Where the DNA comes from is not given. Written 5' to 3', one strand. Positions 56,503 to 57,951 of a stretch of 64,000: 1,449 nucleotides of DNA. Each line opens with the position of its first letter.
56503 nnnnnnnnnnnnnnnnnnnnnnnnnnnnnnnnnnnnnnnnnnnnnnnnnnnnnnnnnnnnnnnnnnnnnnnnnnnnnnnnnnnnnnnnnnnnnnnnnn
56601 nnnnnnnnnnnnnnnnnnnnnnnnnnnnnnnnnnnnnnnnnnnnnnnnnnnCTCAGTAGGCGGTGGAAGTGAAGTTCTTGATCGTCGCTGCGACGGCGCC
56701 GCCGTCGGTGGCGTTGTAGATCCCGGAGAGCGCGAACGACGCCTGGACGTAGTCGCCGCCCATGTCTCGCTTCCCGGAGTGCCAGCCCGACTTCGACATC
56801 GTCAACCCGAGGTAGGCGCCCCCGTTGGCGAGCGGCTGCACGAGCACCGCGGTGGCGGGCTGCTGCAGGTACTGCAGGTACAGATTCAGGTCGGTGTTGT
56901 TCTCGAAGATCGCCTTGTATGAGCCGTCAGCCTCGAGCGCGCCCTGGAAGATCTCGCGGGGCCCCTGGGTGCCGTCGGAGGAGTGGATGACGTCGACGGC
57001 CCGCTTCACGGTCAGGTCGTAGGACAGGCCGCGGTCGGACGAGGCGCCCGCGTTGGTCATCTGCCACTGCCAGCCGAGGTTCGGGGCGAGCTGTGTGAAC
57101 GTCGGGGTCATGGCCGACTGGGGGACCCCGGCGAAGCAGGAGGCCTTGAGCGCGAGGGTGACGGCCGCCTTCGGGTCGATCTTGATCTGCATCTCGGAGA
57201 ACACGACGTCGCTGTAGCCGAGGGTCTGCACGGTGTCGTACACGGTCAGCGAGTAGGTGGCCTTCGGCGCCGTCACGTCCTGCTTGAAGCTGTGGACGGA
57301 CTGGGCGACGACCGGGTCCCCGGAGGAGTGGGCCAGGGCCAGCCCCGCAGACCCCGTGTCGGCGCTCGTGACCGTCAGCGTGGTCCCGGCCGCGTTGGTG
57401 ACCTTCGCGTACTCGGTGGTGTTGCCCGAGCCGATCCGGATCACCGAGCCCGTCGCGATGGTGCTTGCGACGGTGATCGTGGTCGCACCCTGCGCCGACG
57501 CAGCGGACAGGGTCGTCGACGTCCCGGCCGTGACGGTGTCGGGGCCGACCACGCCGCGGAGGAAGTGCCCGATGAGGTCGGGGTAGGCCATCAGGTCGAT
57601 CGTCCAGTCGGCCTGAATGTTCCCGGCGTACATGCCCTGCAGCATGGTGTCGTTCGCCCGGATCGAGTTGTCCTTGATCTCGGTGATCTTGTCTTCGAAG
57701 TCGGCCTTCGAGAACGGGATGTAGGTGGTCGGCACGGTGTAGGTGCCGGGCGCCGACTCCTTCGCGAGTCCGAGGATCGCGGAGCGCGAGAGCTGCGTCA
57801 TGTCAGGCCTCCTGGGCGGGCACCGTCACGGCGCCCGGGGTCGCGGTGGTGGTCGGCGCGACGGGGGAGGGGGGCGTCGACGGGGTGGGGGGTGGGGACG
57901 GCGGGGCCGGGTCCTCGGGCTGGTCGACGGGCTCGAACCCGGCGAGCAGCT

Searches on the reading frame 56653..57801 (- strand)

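Call 11: search_protein_families(library=pfam, proteins=[window:56653-57801:-], max_evalue=0.01)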
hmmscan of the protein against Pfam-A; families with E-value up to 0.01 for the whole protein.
window:56653-57801:- (382 aa): 1 family
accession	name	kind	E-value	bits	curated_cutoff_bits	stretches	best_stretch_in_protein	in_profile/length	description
PF18906.5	Phage_tube_2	-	3.3e-16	60.1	27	1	7-357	3-263/266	Phage tail tube protein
